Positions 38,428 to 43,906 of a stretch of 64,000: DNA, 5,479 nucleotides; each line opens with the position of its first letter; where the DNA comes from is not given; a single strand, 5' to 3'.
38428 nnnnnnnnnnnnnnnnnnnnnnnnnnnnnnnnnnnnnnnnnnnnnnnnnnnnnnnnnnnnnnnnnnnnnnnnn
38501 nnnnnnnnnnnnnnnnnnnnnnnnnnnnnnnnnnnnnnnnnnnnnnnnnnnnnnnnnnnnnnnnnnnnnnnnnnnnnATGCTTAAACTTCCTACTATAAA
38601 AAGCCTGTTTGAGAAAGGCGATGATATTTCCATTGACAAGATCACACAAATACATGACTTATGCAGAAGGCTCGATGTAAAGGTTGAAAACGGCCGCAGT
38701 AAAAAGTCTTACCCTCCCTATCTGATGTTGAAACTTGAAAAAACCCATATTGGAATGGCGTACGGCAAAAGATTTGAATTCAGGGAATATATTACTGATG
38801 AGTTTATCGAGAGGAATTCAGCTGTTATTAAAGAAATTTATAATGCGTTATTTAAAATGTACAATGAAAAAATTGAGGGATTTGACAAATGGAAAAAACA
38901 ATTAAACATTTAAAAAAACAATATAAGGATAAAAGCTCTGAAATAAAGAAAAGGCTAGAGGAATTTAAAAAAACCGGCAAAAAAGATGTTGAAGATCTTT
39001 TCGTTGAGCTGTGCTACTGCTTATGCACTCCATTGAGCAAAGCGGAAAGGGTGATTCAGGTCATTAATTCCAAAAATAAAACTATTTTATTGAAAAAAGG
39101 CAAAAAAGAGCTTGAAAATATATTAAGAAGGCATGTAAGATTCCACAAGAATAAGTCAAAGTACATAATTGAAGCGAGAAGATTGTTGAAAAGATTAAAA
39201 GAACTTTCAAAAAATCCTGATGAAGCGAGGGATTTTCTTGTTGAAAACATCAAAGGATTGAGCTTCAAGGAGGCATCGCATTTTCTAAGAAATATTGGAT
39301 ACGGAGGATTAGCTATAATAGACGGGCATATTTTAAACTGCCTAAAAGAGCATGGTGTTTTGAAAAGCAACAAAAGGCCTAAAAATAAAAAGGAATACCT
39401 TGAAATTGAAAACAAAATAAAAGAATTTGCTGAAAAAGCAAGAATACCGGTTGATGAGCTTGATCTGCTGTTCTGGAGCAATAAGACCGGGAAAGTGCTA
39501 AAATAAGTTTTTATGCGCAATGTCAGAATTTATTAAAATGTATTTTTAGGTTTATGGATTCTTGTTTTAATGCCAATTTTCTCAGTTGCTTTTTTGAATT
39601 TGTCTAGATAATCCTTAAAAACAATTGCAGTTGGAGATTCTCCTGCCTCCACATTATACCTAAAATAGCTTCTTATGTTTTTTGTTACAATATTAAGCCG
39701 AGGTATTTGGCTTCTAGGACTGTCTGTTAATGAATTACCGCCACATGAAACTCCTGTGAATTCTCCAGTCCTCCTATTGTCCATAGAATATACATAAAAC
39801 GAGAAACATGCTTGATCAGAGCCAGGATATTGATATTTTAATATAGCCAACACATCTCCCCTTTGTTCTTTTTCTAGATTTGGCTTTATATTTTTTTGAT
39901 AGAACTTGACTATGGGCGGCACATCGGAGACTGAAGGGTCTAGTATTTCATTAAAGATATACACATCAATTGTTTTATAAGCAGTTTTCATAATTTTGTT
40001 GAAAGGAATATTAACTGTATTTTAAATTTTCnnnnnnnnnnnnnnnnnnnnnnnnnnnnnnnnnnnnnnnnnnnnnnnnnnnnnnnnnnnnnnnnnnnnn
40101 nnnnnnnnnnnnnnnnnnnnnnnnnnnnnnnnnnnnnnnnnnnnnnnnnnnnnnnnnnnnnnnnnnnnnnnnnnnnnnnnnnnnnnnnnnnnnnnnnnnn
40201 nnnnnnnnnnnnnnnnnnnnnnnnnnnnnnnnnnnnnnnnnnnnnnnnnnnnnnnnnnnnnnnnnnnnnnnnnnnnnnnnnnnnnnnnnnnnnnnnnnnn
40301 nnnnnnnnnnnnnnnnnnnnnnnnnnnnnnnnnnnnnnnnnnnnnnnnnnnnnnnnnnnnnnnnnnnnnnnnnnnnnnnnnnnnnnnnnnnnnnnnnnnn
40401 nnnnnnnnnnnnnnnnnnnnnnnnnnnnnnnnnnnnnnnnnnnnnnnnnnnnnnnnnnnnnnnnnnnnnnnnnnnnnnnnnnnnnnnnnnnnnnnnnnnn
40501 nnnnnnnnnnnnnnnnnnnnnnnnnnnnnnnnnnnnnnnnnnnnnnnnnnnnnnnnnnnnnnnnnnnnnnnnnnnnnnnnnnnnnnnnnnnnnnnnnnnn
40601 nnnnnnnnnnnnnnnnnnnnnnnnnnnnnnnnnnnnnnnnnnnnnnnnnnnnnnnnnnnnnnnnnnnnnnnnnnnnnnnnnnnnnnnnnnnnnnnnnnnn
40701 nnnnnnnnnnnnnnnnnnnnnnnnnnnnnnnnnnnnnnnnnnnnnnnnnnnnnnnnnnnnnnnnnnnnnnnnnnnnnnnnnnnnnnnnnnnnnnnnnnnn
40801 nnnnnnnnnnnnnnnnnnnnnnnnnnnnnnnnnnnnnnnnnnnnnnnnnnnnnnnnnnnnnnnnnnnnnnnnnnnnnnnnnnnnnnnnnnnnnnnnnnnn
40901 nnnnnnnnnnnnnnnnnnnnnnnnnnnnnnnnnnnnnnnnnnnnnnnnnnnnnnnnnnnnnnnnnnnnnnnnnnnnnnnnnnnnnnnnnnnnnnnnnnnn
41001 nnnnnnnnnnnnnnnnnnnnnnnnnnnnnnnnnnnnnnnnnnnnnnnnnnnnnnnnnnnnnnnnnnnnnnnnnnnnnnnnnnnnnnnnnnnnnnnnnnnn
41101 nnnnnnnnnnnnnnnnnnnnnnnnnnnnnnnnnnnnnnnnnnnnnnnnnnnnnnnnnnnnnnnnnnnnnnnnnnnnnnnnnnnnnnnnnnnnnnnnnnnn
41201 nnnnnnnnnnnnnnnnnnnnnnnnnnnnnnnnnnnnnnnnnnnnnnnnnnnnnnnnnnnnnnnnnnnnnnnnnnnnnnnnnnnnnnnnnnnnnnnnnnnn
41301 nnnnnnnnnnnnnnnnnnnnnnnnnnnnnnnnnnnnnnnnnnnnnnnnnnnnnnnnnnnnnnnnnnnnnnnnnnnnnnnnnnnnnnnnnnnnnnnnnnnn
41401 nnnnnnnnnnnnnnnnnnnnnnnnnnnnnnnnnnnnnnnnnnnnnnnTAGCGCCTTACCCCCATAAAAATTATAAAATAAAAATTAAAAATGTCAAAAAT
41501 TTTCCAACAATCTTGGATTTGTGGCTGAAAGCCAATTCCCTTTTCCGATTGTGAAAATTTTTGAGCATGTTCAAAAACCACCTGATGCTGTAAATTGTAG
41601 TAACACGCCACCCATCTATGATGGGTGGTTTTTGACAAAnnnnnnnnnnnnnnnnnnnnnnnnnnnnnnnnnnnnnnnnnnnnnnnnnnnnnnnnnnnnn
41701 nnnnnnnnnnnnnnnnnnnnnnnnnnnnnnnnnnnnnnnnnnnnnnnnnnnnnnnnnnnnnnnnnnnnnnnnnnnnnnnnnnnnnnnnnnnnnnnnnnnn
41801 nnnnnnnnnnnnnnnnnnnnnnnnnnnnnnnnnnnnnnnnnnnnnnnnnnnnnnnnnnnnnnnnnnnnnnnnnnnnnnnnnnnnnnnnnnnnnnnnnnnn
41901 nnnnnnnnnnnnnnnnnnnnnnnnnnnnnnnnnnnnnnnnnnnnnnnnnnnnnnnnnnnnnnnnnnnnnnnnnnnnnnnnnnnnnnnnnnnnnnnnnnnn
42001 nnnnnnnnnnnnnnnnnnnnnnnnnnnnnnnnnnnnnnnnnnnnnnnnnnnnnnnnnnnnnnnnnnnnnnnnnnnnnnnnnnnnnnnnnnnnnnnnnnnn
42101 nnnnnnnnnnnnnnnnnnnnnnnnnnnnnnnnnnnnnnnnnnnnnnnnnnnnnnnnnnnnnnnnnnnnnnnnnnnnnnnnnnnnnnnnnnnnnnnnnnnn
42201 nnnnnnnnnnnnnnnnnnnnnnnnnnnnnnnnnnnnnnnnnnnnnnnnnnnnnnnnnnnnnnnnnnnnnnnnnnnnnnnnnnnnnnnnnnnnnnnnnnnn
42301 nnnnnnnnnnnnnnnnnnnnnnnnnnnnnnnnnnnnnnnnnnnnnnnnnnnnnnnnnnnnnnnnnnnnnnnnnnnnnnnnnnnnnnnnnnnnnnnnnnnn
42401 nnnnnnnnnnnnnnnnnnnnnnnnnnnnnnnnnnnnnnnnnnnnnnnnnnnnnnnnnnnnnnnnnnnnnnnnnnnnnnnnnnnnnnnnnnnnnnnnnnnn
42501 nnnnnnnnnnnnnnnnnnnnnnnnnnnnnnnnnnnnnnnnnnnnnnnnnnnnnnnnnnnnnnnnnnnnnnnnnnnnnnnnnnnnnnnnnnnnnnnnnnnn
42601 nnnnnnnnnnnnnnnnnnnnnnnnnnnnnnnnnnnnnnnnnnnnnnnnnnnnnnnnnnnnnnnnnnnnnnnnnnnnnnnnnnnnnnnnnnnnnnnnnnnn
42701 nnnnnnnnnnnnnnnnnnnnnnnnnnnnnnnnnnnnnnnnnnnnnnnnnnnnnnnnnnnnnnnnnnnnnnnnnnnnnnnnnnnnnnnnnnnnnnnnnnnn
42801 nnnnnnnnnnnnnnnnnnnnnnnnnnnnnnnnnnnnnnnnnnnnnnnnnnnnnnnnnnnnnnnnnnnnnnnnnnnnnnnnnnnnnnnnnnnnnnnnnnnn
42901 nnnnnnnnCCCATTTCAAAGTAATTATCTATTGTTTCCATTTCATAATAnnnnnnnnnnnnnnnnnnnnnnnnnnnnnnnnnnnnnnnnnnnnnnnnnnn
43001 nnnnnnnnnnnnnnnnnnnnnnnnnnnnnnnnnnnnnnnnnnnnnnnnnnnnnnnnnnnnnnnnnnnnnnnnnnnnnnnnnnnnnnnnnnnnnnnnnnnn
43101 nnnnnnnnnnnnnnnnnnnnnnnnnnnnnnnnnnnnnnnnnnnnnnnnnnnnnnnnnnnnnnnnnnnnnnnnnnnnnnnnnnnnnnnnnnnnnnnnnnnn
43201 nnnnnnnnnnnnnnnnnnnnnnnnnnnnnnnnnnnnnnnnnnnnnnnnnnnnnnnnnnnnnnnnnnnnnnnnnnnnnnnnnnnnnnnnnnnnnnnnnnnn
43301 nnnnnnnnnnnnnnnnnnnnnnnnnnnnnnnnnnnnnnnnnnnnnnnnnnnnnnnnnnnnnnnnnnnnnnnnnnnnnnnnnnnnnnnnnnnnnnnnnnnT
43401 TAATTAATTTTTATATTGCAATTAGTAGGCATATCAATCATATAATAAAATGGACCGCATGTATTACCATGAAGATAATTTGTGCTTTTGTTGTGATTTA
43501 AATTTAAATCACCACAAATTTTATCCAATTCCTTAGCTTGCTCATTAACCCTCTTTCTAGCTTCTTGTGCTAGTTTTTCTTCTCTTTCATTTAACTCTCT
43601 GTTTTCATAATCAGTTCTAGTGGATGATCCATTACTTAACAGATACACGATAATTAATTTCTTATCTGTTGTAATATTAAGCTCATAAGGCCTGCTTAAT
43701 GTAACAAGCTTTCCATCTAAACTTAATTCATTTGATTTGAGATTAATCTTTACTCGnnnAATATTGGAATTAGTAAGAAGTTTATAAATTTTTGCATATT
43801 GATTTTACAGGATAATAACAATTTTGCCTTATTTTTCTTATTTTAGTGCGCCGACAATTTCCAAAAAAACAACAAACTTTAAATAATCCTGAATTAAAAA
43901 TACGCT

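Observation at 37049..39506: Compact base-damage repair cluster: EndoQ-like PHP nuclease, overlapping unknown gene, Ogg2-type glycosylase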

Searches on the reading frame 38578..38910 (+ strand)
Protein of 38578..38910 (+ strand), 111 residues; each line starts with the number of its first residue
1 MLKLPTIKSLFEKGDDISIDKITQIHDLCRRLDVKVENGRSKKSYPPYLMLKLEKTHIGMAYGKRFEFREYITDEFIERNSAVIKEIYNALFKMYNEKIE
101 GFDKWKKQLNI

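Call 33: find_homologous_proteins(query=A3, max_evalue=0.01)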
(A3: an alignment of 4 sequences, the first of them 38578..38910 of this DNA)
Query A3 (4 sequences) (111 aa, profile of the alignment): 3 proteins with E <= 0.01 among 318 candidates.
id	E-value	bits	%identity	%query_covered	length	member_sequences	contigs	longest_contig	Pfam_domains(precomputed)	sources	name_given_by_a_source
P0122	8.7e-52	192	66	100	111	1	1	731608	-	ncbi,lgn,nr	ncbi:MAG: hypothetical protein Q7J54_04070 [Candidatus Woesearchaeota archaeon]|nr:hypothetical prot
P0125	3.8e-49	183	44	96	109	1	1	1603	-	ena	-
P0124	1.9e-47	178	44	94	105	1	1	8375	-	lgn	-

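Call 36: find_related_loci(query=A3, collection=metagenome_contigs, flank=4000)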
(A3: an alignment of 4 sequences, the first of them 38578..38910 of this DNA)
Query A3 (111 aa) in metagenome_contigs; peptide patterns used: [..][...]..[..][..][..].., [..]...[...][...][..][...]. (x = any residue, [..] = any of these).
600 stretches matched a pattern (row limit reached: there are more); 1 encode a relative of the query (tblastn E <= 1e-3); 1 distinct loci.
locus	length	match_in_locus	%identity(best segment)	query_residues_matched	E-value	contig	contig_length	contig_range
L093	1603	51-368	43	1-105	3e-20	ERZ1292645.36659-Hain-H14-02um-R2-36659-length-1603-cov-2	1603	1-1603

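Call 40: find_related_loci(query=A3, collection=viral_contigs, flank=4000)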
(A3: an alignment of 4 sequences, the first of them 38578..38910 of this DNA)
Query A3 (111 aa) in viral_contigs; peptide patterns used: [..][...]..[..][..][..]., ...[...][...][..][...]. (x = any residue, [..] = any of these).
246 stretches matched a pattern, but none encodes a relative of the query by tblastn (E <= 1e-3).

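Call 48: predict_structure(alignment_id=A3)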
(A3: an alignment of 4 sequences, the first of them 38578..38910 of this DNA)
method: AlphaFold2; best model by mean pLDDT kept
length: 111 residues; sequences in the alignment: 4
mean_pLDDT: 77.8   pTM: 0.70
mean pLDDT of the five models: 77.8, 77.7, 76.6, 55.0, 48.0
residues with pLDDT >= 90: 36; 70-90: 47; 50-70: 8; < 50: 20
segments of 3 or more residues with pLDDT < 50: 1-16, 42-45
pLDDT, mean of each block of 10 residues (from residue 1): 38 52 85 84 62 91 85 92 93 87 86 82
secondary structure, 60 per line:
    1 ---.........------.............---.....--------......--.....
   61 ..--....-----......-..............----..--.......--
elements in order: H4-12 H19-31 E35-39 E48-53 E56-62 E65-68 H74-79 H81-94 H103-109

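Call 55: fold_search(model_id=the predicted structure, library=pdb)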
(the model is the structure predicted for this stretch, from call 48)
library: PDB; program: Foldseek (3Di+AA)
matches with E <= 10: 730; with E <= 0.001: 0
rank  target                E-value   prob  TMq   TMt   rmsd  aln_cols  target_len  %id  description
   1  1x48_MODEL_1_A        2.6e-01  0.38  0.28  0.33  10.9        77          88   18  Solution structure of the second DSRM domain in Interferon-induced, double-stranded RNA-activated protein kina (released 2005-11-14)
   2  6bmh_A                2.6e-01  0.18  0.25  0.14  12.5       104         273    5  Crystal structure of MHC-I like protein (released 2018-01-31)
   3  7m4s_A                3.4e-01  0.08  0.19  0.10  16.1       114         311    5  Crystal structure of macrocyclase AMdnB from Anabaena sp. PCC 7120 (released 2021-11-03)
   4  4pav_E                3.6e-01  0.20  0.28  0.25   8.3       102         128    9  Structure of hypothetical protein SA1046 from S. aureus. (released 2015-05-06)
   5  6vlz_c                4.5e-01  0.18  0.26  0.13  10.5        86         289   15  Structure of the human mitochondrial ribosome-EF-G1 complex (ClassI) (released 2020-08-05)
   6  3he6_A                4.8e-01  0.13  0.25  0.12  13.1        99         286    7  Crystal structure of mouse CD1d-alpha-galactosylceramide with mouse Valpha14-Vbeta8.2 NKT TCR (released 2009-07-28)
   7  4j15_B                4.8e-01  0.09  0.22  0.08  12.5        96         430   16  Crystal structure of human cytosolic aspartyl-tRNA synthetase, a component of multi-tRNA synthetase complex (released 2013-05-15)
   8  8axn_C                5.8e-01  0.21  0.27  0.17   6.3        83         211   14  Inner membrane ring and secretin N0 N1 domains of the type 3 secretion system of Shigella flexneri (released 2023-03-01)
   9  2fik_A                5.8e-01  0.18  0.27  0.14   7.4        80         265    4  Structure of a microbial glycosphingolipid bound to mouse CD1d (released 2006-03-21)
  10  4en3_C                5.8e-01  0.11  0.26  0.15  15.1       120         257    8  Crystal structure of a human Valpha24(-) NKT TCR in complex with CD1d/alpha-galactosylceramide (released 2012-10-31)
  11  6rwx_A                6.1e-01  0.21  0.27  0.18   6.3        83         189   14  Periplasmic inner membrane ring of the Shigella type 3 secretion system (released 2020-02-12)
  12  5tcp_1                6.5e-01  0.18  0.28  0.18   6.2        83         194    8  Near-atomic resolution cryo-EM structure of the periplasmic domains of PrgH and PrgK (released 2016-12-21)
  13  6bmk_A                6.5e-01  0.12  0.25  0.14  12.0        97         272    5  Crystal structure of MHC-I like protein (released 2018-01-31)
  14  3tzv_C                6.5e-01  0.11  0.26  0.15  12.4       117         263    7  Crystal structure of an iNKT TCR in complex with CD1d-lysophosphatidylcholine (released 2012-04-25)
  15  3gr0_C                6.9e-01  0.21  0.28  0.20   6.2        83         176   10  Periplasmic domain of the T3SS inner membrane protein PrgH from S.typhimurium (fragment 170-362) (released 2009-05-19)
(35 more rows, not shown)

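Call 58: search_protein_families(library=pfam, alignment_id=A3, max_evalue=10)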
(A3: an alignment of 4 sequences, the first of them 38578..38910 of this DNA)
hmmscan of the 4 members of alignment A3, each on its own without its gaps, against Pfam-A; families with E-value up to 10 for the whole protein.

A. member 1, window:38578-38910:+ (111 aa): 1 family
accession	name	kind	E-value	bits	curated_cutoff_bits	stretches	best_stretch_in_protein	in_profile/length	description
PF06386.16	GvpL_GvpF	-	0.21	12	23.6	1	19-97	126-189/245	Gas vesicle synthesis protein GvpL/GvpF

B. families by the number of members that match (of 4 scanned): 1 family
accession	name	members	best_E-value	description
PF06386.16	GvpL_GvpF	1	0.21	Gas vesicle synthesis protein GvpL/GvpF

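Call 59: fold_search(model_id=the predicted structure, library=viral)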
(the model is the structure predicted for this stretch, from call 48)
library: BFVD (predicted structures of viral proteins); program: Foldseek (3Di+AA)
matches with E <= 10: 911; with E <= 0.001: 0
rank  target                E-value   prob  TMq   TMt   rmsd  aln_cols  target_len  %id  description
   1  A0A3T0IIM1            3.0e-02  0.72  0.31  0.31   9.2       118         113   16  Uncharacterized protein [Vibrio virus vB_VspP_SBP1]
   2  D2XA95                7.0e-02  0.51  0.29  0.25  13.2       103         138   11  Uncharacterized protein [Marseillevirus marseillevirus]
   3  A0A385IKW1            7.4e-02  0.57  0.33  0.34  13.2       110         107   13  (no name in the UniProt tables at hand)
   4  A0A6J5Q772            8.9e-02  0.80  0.35  0.45  10.1        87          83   22  Uncharacterized protein [uncultured Caudovirales phage]
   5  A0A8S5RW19            1.0e-01  0.94  0.45  0.54   5.0        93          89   11  Uncharacterized protein [Siphoviridae sp. ctHip2]
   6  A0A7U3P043            1.1e-01  0.66  0.32  0.24   6.9        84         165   12  RNA-directed RNA polymerase (Fragment) [Respirovirus suis]
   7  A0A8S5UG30            1.1e-01  0.89  0.45  0.49   4.4        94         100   11  Uncharacterized protein [Myoviridae sp. ctshb19]
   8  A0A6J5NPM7            1.1e-01  0.66  0.35  0.44   5.4        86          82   12  Uncharacterized protein [uncultured Caudovirales phage]
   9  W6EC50                1.1e-01  0.63  0.29  0.43  10.0        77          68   12  Uncharacterized protein [Rhizobium phage vB_RglS_P106B]
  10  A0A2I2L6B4            1.7e-01  0.75  0.48  0.32   7.9       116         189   16  Uncharacterized protein [Orpheovirus IHUMI-LCC2]
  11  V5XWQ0                1.8e-01  0.41  0.31  0.31   8.3        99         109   10  Uncharacterized protein [Staphylococcus phage S25-4]
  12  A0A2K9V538            2.1e-01  0.51  0.34  0.33  11.5        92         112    6  Uncharacterized protein [Lactobacillus phage Satyr]
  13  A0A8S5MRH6            2.1e-01  0.21  0.26  0.24  11.0        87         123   14  Uncharacterized protein [Siphoviridae sp. ctouo22]
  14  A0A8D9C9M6            2.2e-01  0.41  0.37  0.14   5.1        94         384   14  Uncharacterized protein [uncultured marine phage]
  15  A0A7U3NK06            2.3e-01  0.69  0.36  0.47   4.2        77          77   10  Uncharacterized protein [Bacillus phage Kirov]
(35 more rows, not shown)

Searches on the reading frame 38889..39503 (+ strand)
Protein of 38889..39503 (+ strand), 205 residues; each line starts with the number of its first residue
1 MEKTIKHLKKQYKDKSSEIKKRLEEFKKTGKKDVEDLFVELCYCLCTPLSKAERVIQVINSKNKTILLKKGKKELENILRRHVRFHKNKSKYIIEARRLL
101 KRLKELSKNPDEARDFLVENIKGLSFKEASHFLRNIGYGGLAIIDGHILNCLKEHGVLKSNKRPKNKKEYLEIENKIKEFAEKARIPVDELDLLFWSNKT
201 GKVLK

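Call 3: search_protein_families(library=pfam, proteins=[window:38889-39503:+], max_evalue=1)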
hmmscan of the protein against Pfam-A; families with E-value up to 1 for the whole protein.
window:38889-39503:+ (205 aa): 4 families
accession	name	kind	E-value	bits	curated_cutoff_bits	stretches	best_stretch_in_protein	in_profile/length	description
PF22175.2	Ogg-HhH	-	1.3e-51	175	27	1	19-185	1-172/173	8-oxoguanine DNA glycosylase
PF00730.31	HhH-GPD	-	0.00041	21.1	26.2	1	71-171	37-102/108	HhH-GPD superfamily base excision DNA repair protein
PF20669.3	Exo70_N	-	0.22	12.2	23.9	1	49-110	2-51/83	Exocyst complex component Exo70 N-terminal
PF13102.12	Phage_int_SAM_5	-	0.3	11.9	22.3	1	159-195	14-50/98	Phage integrase SAM-like domain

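Call 4: search_protein_families(library=ncbifam, proteins=[window:38889-39503:+], max_evalue=1)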
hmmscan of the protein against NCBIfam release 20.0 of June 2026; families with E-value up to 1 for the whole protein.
window:38889-39503:+ (205 aa): 2 families
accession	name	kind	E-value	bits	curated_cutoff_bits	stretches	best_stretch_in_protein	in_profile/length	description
NF002305.0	PRK01229.1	equivalog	1.9e-59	200.6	183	1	3-205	3-210/210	N-glycosylase/DNA lyase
NF033593.1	transpos_ISNCY_1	equivalog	0.1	11.2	325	1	9-95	182-268/444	ISNCY family transposase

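Call 8: search_solved_structures(query=window:38889-39503:+, max_evalue=0.01, show_alignments=2)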
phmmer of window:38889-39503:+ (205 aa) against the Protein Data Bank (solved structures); distinct sequences matched with E-value up to 0.01: 7.
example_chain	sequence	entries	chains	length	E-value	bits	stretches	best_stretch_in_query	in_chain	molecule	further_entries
3fhf_A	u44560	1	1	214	4.4e-37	131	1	14-205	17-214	N-glycosylase/DNA lyase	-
3knt_A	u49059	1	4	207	1.1e-36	129.6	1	15-205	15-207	N-glycosylase/DNA lyase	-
3n0u_A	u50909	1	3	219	1.8e-32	115.9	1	1-203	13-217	Probable N-glycosylase/DNA lyase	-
3fhg_A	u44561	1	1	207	9e-27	97.4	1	17-205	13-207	N-glycosylase/DNA lyase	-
9o00_A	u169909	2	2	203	2.9e-23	85.9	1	37-205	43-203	8-oxoguanine DNA glycosylase/AP lyase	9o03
9o02_A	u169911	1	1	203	1.1e-22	84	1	37-205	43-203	8-oxoguanine DNA glycosylase/AP lyase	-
9o01_A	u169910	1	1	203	1.7e-22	83.4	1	37-205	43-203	8-oxoguanine DNA glycosylase/AP lyase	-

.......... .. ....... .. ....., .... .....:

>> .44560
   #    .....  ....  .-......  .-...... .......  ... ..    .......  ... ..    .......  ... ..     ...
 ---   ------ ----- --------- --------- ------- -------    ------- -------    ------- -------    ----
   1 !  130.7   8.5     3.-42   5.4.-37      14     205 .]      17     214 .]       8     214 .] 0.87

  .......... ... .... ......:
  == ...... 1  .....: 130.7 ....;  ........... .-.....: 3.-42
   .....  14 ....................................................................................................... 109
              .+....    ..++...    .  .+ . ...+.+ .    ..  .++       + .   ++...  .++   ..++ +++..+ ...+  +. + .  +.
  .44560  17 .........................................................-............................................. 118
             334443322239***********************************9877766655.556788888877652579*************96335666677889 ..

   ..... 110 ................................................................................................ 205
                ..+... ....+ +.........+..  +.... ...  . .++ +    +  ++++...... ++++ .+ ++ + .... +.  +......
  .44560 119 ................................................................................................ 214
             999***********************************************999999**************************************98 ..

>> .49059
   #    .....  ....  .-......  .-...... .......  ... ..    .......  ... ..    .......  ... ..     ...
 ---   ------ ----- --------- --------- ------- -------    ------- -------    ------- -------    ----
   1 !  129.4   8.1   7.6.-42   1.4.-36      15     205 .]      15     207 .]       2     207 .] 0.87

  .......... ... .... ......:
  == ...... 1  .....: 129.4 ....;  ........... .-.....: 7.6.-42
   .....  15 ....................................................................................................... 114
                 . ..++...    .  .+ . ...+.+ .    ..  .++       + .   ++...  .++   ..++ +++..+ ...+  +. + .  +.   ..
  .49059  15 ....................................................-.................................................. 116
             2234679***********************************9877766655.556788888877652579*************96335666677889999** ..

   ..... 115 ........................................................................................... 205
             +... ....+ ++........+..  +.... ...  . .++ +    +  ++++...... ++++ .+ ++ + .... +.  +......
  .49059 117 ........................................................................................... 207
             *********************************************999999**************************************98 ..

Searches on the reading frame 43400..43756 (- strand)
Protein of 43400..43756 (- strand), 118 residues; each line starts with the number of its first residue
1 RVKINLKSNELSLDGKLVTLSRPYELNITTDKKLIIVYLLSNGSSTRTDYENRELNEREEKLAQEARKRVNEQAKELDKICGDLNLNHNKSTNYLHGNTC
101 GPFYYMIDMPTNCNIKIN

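Call 60: search_protein_families(library=pfam, proteins=[window:43400-43756:-], max_evalue=0.1)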
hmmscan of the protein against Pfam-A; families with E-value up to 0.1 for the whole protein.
window:43400-43756:- (118 aa): 2 families
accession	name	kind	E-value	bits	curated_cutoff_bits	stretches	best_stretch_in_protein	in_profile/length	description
PF12102.13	MrcB_N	-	0.0086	16.2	25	1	37-114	87-166/183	MrcB-like, N-terminal domain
PF10224.14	DUF2205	-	0.032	14.8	26.7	1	53-79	4-30/75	Short coiled-coil protein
